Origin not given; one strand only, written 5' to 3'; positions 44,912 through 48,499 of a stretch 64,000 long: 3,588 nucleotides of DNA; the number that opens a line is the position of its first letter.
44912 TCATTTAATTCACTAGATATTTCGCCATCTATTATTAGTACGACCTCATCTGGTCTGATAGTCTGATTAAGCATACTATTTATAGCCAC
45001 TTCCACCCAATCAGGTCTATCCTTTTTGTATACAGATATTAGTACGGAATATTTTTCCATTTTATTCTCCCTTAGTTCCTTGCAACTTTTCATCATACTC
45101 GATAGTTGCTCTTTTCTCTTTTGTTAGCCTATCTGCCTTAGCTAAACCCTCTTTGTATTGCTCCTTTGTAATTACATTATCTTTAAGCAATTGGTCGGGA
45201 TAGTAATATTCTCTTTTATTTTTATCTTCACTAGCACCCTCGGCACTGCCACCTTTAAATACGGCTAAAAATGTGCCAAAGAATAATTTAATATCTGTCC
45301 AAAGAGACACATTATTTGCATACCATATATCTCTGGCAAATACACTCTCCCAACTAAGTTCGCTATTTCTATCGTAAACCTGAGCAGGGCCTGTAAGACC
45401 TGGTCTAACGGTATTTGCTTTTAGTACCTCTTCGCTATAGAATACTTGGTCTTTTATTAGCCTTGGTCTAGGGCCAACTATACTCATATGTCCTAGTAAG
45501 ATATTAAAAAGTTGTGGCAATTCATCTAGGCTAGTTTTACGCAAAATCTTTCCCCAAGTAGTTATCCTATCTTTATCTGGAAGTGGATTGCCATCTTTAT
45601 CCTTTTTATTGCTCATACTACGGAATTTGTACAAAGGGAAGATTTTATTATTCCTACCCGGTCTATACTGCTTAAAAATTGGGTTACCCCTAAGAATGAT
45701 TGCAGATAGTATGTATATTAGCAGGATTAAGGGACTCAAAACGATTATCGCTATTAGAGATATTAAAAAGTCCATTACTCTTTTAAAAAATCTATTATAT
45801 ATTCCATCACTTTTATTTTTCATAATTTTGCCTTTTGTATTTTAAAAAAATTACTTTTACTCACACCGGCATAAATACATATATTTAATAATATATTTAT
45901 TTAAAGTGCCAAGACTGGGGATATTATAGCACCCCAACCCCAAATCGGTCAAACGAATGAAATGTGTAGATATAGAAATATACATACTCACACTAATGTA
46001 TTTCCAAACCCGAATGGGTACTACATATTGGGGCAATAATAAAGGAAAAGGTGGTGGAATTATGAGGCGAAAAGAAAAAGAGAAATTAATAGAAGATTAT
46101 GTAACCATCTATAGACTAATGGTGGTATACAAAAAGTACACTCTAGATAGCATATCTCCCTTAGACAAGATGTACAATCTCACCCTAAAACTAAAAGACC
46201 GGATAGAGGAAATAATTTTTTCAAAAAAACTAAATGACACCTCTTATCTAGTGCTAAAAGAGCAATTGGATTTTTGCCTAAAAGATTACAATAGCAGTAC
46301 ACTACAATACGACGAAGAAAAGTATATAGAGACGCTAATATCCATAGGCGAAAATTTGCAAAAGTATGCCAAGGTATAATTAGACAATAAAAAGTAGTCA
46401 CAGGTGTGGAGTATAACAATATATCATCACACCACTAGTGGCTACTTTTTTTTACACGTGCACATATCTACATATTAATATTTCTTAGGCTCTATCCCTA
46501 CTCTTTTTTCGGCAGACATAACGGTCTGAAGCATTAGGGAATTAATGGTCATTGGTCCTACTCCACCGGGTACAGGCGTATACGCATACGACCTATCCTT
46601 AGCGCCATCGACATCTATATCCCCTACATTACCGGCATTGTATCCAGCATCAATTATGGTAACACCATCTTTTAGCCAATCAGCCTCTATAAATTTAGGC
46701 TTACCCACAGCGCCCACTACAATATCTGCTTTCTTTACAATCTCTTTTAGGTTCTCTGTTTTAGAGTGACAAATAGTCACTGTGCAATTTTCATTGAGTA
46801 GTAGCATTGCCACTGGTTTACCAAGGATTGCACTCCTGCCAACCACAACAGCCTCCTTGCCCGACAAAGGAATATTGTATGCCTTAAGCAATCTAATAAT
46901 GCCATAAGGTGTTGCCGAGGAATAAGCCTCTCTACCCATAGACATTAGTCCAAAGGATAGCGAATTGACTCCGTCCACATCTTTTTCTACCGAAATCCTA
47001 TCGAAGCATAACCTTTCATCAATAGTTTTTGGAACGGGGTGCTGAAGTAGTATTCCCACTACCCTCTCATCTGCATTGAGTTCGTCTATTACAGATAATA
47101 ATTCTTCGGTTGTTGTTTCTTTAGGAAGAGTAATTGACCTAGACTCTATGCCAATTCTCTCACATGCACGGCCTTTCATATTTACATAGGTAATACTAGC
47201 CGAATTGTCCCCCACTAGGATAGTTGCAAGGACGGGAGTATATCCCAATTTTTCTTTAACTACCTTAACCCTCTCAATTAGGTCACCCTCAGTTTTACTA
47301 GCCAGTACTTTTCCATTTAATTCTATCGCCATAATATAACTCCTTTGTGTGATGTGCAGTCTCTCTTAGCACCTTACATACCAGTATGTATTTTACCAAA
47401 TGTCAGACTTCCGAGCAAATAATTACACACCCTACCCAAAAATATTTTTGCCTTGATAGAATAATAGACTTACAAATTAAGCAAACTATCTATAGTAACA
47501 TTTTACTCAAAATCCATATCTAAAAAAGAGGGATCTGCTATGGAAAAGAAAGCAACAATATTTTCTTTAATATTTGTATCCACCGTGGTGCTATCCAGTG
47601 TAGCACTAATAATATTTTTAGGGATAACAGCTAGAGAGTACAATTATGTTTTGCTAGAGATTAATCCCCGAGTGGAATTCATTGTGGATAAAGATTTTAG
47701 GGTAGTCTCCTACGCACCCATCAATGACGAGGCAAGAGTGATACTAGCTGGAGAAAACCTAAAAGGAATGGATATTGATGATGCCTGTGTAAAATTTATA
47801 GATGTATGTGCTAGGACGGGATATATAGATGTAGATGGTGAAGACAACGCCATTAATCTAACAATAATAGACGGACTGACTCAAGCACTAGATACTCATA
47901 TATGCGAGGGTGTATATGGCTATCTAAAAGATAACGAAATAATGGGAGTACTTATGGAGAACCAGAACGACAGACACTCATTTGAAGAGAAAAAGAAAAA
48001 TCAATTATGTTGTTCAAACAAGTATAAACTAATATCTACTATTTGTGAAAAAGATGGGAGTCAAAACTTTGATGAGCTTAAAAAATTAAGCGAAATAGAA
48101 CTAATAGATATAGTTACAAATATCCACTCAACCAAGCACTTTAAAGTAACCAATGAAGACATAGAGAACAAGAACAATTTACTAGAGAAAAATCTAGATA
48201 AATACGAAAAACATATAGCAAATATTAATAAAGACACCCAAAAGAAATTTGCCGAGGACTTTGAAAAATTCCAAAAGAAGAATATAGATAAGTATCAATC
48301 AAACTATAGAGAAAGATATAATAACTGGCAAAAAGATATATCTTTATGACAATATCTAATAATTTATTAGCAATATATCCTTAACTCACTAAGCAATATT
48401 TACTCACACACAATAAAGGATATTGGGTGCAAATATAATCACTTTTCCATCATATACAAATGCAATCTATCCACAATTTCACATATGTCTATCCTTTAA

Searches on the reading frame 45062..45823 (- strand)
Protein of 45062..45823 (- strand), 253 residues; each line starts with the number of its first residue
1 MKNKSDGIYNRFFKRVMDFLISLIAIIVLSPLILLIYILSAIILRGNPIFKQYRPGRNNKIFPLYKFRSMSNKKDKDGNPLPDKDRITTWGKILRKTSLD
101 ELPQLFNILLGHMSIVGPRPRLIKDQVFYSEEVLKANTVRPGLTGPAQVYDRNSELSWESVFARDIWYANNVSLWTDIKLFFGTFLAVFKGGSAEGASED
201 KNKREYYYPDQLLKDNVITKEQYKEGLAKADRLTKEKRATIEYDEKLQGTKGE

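Call 27: search_protein_families(library=pfam, proteins=[window:45062-45823:-], max_evalue=0.01)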
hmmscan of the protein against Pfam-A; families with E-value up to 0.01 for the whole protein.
window:45062-45823:- (253 aa): 1 family
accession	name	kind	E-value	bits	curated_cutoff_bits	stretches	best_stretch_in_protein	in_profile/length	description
PF02397.22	Bac_transf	-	3.1e-58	196.7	27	1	14-190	1-179/179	Bacterial sugar transferase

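Call 41: find_encoding_contigs(protein=window:45062-45823:-, flank=6000, max_places=10)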
Protein window:45062-45823:- (253 aa): no gene with exactly this product is on record in the collection.

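Call 44: find_homologous_proteins(query=window:45062-45823:-, max_evalue=1e-60)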
Query window:45062-45823:- (253 aa): 341 proteins with E <= 1e-60 among 8000 candidates; the best 120 are listed.
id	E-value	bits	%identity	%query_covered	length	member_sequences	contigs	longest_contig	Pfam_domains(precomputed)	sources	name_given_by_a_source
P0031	5.6e-157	539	94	100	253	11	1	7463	PF02397.23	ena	-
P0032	1.7e-120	419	75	97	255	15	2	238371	PF02397.23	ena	-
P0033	1.3e-119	416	76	97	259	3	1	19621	PF02397.23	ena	-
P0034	1.8e-118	412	74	98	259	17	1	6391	PF02397.23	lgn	-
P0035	6.1e-116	404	73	97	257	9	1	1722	PF02397.23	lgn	-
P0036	9.1e-116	404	74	97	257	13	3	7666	PF02397.23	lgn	-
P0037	1.4e-114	400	72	100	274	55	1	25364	PF02397.23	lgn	-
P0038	1.9e-114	399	73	98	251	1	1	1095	PF02397.23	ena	-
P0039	3.7e-114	398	71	99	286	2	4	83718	PF02397.23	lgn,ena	-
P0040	8.7e-114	397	73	92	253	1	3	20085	PF02397.23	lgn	-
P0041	5.5e-113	394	69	99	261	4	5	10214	PF02397.23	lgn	-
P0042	6.6e-113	394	71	100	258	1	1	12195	PF02397.23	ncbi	-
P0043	6.8e-112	391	73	95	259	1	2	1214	PF02397.23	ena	-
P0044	7.4e-112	391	69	99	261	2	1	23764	PF02397.23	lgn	-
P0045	1.7e-111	390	70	99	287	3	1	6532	PF02397.23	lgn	-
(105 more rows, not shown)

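Call 45: list_cluster_members(proteins=[P0031])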
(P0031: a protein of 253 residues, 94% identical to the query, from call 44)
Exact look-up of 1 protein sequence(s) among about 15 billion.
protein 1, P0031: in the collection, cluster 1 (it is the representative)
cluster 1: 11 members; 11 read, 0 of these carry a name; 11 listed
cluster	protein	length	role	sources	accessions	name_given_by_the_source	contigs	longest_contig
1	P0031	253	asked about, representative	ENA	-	-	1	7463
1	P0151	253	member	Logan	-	-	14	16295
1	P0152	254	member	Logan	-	-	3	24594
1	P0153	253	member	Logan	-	-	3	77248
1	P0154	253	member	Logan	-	-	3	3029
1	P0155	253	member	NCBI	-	-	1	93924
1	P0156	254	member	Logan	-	-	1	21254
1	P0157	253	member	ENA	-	-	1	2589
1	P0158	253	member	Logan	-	-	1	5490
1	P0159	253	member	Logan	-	-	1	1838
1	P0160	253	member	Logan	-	-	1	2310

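Call 47: find_encoding_contigs(protein=P0151, flank=1000, max_places=10)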
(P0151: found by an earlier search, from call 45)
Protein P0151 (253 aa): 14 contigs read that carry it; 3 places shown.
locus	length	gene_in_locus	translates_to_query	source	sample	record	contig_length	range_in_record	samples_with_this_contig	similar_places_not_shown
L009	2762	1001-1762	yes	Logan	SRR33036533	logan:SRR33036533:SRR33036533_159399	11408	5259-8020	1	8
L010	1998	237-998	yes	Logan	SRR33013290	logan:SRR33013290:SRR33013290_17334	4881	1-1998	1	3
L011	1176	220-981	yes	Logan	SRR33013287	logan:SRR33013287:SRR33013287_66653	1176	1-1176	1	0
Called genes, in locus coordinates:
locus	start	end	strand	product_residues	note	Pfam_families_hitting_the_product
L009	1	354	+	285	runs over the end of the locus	PF00763:THF_DHG_CYH, PF02882:THF_DHG_CYH_C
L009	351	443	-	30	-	-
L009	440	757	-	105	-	-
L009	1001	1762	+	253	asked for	PF02397:Bac_transf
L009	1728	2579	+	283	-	PF00535:Glycos_transf_2, PF10111:Glyco_tranf_2_2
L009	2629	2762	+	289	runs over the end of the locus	PF08759:GT-D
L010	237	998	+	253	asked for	PF02397:Bac_transf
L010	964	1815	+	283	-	PF00535:Glycos_transf_2, PF10111:Glyco_tranf_2_2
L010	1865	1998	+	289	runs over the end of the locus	PF08759:GT-D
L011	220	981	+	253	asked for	PF02397:Bac_transf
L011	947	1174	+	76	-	?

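Call 48: find_encoding_contigs(protein=P0153, flank=6000, max_places=10)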
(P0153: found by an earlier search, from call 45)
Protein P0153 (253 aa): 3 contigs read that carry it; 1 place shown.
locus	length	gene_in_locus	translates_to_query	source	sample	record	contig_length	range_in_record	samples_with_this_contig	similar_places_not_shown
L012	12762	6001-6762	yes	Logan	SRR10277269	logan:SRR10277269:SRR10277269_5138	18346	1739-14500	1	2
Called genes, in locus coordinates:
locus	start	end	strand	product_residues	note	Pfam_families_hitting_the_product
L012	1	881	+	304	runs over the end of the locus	PF01458:SUFBD_core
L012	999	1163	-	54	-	-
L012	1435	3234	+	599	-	PF08439:Peptidase_M3_N, PF01432:Peptidase_M3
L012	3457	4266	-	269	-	PF23750:RsgI_M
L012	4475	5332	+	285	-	PF00763:THF_DHG_CYH, PF02882:THF_DHG_CYH_C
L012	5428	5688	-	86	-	-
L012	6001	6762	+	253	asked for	PF02397:Bac_transf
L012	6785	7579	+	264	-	PF00535:Glycos_transf_2, PF10111:Glyco_tranf_2_2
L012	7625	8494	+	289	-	PF08759:GT-D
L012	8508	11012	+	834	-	PF04932:Wzy_C (weak), PF04464:Glyphos_transf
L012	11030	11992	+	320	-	PF00535:Glycos_transf_2, PF10111:Glyco_tranf_2_2, PF13641:Glyco_tranf_2_3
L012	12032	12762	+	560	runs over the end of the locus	-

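Call 57: find_encoding_contigs(protein=P0152, flank=5000, max_places=10)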
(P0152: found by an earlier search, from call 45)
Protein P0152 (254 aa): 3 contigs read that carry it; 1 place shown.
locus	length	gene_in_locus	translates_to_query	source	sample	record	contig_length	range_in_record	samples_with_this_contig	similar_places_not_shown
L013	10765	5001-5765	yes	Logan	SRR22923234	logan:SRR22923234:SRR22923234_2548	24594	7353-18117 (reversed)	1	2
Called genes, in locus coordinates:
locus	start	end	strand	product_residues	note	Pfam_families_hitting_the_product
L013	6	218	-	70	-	-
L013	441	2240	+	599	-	PF08439:Peptidase_M3_N, PF01432:Peptidase_M3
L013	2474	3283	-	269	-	PF23750:RsgI_M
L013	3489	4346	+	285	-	PF00763:THF_DHG_CYH, PF02882:THF_DHG_CYH_C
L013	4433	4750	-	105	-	-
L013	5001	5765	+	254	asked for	PF02397:Bac_transf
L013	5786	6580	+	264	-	PF00535:Glycos_transf_2, PF10111:Glyco_tranf_2_2 (weak)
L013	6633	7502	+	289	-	PF08759:GT-D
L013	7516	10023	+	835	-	PF04932:Wzy_C (weak), PF04464:Glyphos_transf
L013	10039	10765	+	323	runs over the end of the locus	PF00535:Glycos_transf_2, PF10111:Glyco_tranf_2_2, PF13641:Glyco_tranf_2_3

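Call 58: find_encoding_contigs(protein=P0154, flank=3000, max_places=10)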
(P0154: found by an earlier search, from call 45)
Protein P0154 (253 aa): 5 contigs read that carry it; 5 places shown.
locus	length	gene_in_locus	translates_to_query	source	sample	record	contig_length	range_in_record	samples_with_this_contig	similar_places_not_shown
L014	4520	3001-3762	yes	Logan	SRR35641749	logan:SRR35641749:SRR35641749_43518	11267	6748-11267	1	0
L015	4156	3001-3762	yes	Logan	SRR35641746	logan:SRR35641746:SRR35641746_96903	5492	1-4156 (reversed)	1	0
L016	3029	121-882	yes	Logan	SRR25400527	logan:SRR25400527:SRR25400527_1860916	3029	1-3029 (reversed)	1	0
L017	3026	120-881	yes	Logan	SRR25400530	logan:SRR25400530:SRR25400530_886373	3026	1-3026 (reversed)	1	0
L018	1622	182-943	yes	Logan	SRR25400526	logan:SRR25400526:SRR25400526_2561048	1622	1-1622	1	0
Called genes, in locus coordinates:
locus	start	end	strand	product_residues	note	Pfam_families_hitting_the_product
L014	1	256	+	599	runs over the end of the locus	PF08439:Peptidase_M3_N, PF01432:Peptidase_M3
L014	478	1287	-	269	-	PF23750:RsgI_M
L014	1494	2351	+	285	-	PF00763:THF_DHG_CYH, PF02882:THF_DHG_CYH_C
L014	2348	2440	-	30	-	-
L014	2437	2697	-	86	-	-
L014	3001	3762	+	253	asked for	PF02397:Bac_transf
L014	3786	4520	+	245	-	?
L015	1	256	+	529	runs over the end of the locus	?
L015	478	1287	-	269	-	PF23750:RsgI_M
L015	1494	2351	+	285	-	PF00763:THF_DHG_CYH, PF02882:THF_DHG_CYH_C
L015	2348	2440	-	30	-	-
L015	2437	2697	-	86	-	-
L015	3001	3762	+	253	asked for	PF02397:Bac_transf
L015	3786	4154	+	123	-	?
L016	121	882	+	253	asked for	PF02397:Bac_transf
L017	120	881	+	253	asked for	PF02397:Bac_transf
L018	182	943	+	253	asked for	PF02397:Bac_transf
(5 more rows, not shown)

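Call 71: find_encoding_contigs(protein=P0160, flank=3000, max_places=10)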
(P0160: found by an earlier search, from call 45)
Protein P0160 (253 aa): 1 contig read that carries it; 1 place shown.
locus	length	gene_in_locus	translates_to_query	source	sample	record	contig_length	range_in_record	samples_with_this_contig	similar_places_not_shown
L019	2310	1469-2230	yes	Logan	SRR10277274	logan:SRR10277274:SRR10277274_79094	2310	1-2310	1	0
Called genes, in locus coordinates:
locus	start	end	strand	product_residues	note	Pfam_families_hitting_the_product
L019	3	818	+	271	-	?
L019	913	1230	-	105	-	-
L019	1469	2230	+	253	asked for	PF02397:Bac_transf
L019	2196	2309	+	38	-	?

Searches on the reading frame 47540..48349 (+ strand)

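Call 27: search_protein_families(library=pfam, proteins=[window:47540-48349:+], max_evalue=0.01)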
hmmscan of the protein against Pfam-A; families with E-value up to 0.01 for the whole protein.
window:47540-48349:+ (269 aa): 1 family
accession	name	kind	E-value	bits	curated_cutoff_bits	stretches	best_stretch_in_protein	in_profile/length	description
PF23750.1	RsgI_M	-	1.1e-17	65.3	25.3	1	34-165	1-131/133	Anti-sigma factor RsgI-like central domain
